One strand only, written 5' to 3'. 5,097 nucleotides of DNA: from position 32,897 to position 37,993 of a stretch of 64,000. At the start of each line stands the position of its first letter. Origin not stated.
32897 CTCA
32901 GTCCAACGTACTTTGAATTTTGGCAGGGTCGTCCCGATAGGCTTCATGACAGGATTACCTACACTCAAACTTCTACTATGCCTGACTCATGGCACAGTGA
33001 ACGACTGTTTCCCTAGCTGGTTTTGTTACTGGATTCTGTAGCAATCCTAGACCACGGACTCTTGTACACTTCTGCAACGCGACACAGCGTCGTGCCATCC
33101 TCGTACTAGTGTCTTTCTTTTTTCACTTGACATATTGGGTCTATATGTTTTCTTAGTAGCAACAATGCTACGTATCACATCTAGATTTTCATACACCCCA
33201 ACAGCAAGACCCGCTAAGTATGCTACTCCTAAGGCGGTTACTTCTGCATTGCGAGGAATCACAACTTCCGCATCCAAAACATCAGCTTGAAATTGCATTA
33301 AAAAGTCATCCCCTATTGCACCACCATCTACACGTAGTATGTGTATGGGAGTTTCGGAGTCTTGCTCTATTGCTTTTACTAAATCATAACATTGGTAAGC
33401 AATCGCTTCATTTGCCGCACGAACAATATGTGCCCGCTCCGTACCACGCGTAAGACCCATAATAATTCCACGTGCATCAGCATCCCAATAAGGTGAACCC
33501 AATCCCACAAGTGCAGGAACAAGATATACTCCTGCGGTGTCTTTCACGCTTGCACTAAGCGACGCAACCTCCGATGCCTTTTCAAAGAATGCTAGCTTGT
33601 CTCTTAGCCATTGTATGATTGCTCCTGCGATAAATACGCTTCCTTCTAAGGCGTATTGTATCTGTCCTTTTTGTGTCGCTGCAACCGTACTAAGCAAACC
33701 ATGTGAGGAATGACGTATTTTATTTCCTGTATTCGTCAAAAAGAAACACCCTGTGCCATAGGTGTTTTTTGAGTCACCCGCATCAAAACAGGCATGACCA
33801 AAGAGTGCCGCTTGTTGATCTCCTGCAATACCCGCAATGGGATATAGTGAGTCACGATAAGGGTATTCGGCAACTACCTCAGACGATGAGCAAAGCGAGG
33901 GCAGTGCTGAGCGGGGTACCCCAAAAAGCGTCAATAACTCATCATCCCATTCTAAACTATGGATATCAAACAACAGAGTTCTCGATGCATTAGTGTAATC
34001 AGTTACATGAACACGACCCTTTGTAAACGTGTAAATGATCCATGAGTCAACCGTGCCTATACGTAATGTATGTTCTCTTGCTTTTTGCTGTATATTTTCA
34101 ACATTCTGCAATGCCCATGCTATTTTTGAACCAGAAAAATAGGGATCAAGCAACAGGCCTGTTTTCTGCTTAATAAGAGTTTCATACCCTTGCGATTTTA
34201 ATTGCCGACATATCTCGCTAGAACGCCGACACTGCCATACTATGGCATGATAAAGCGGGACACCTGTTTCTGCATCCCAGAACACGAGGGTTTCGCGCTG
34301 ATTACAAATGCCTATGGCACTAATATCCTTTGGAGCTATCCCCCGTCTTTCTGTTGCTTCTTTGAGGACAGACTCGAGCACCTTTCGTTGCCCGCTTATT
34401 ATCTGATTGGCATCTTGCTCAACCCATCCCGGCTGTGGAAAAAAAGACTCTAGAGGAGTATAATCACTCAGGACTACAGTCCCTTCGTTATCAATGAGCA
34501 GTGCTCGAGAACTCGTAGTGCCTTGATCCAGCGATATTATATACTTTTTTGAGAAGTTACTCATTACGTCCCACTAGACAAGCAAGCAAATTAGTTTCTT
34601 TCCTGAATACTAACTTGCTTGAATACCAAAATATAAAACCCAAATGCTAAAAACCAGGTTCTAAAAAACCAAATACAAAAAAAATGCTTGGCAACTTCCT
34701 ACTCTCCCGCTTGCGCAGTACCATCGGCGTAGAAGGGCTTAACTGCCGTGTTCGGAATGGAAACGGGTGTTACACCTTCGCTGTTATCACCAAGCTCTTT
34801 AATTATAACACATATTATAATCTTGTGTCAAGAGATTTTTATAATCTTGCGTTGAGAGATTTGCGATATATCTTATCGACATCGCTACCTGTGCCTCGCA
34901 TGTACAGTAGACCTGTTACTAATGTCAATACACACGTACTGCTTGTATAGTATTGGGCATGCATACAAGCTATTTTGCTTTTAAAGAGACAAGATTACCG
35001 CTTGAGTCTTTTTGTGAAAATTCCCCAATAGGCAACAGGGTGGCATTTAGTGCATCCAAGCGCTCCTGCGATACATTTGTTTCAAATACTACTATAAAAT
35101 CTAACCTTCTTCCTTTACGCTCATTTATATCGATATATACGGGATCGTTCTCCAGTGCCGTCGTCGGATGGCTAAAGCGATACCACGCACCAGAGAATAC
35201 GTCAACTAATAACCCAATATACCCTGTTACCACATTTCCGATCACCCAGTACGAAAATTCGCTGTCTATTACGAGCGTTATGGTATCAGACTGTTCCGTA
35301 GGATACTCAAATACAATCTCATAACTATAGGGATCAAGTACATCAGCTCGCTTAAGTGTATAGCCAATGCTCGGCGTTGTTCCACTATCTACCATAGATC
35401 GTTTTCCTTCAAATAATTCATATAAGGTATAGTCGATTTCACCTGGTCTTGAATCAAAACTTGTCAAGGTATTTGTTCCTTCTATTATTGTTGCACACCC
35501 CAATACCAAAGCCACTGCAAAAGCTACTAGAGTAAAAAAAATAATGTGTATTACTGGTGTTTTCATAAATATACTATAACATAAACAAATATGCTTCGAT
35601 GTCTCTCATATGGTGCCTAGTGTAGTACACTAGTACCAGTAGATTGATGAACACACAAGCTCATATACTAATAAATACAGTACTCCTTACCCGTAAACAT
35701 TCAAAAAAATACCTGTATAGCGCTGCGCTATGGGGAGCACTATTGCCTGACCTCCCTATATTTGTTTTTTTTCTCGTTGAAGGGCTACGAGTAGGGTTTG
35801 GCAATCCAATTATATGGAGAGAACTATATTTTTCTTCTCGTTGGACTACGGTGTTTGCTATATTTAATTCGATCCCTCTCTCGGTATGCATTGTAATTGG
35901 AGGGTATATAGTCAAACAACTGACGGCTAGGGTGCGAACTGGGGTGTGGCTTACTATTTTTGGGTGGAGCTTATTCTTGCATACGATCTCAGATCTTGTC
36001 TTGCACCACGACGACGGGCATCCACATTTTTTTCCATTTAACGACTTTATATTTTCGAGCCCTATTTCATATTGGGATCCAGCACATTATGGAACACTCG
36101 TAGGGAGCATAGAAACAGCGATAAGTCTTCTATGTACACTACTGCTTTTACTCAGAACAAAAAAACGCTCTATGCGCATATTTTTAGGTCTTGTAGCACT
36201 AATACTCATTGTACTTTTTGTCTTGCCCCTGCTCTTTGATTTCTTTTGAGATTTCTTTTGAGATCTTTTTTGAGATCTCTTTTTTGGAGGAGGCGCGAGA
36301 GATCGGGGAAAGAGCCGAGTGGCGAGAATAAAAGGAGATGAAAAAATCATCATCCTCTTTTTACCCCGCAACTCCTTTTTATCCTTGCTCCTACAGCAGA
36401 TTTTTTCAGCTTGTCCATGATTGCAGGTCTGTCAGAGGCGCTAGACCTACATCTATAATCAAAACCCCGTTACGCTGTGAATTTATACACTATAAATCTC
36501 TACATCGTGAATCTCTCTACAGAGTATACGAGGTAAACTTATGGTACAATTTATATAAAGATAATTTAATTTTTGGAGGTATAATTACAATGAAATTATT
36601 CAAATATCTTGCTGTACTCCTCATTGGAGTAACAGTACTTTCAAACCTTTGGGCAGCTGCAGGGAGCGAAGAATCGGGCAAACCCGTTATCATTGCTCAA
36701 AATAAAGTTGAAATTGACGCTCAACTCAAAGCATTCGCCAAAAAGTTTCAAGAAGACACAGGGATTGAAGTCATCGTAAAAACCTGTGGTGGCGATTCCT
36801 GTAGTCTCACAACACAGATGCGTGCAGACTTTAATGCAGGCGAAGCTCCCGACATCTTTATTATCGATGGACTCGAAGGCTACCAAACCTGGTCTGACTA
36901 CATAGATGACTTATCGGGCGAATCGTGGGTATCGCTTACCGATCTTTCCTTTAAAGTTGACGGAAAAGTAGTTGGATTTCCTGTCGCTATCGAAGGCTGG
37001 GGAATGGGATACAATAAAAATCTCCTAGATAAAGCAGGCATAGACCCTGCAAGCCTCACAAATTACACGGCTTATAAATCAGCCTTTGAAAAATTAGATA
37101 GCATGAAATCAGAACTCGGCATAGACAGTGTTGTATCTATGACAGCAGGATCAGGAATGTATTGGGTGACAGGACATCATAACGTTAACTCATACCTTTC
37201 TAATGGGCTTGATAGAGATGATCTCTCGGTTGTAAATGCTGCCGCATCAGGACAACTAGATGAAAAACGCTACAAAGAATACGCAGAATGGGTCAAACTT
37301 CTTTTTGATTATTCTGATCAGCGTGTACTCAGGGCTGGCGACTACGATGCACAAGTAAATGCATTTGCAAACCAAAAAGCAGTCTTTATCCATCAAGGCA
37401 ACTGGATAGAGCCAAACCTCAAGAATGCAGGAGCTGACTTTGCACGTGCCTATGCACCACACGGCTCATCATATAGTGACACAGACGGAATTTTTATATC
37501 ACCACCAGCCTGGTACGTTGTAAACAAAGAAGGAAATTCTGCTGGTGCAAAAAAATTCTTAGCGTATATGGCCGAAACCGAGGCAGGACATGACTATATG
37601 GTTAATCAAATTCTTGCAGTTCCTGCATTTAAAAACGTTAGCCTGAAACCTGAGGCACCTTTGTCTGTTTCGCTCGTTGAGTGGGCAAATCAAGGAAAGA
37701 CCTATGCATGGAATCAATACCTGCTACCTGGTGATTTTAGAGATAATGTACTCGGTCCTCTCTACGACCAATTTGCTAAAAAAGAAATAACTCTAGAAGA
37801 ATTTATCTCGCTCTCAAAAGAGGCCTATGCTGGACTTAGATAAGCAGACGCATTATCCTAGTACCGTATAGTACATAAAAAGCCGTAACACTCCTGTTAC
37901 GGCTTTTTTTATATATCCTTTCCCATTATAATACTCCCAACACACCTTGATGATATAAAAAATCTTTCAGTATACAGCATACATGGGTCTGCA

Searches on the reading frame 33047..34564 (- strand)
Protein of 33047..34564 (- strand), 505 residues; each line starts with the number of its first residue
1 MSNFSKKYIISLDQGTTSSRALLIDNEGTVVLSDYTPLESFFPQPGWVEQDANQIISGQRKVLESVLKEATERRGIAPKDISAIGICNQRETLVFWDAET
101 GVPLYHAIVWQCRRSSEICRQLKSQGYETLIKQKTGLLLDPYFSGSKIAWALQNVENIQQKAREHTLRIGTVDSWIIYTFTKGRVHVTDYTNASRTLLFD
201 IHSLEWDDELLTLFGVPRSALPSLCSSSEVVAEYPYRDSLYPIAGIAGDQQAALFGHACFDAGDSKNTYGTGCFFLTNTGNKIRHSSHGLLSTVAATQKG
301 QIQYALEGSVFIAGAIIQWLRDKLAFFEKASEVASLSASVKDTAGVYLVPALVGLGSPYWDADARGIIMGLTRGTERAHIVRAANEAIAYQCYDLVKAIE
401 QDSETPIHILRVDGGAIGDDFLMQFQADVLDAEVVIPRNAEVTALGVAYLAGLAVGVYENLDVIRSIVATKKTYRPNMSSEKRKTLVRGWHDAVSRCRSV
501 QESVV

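Call 91: search_protein_families(library=pfam, proteins=[window:33047-34564:-], max_evalue=0.0001)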
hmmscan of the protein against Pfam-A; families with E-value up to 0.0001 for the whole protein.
window:33047-34564:- (505 aa): 2 families
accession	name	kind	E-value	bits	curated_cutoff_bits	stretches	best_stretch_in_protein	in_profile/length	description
PF00370.27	FGGY_N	-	1.5e-71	241.3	28.8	1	8-256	1-245/245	FGGY family of carbohydrate kinases, N-terminal domain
PF02782.22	FGGY_C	-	6.8e-42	143.9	27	1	267-454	3-197/198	FGGY family of carbohydrate kinases, C-terminal domain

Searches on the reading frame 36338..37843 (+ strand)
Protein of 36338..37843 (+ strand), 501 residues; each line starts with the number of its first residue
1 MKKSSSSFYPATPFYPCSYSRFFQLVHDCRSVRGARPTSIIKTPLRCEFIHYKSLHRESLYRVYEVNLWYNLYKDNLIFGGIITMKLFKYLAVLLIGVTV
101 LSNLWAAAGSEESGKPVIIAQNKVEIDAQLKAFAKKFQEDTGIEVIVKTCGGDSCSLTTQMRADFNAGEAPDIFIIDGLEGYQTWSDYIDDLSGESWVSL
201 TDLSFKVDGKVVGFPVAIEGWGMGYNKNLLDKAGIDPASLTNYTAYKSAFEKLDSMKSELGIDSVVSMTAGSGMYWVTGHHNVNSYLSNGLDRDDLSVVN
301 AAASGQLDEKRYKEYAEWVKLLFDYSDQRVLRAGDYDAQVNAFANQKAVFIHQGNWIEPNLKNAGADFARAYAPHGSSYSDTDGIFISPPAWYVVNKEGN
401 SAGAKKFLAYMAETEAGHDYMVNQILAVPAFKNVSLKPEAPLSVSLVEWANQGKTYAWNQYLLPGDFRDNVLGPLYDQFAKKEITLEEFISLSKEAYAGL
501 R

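Call 91: search_protein_families(library=pfam, proteins=[window:36338-37843:+], max_evalue=0.0001)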
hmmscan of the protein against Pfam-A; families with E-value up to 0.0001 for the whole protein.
window:36338-37843:+ (501 aa): 2 families
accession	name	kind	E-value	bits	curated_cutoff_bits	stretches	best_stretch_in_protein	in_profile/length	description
PF13416.11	SBP_bac_8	-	1.1e-26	94.8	27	1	133-439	2-270/279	Bacterial extracellular solute-binding protein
PF01547.30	SBP_bac_1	-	3.4e-16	60.6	26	1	124-416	5-305/307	Bacterial extracellular solute-binding protein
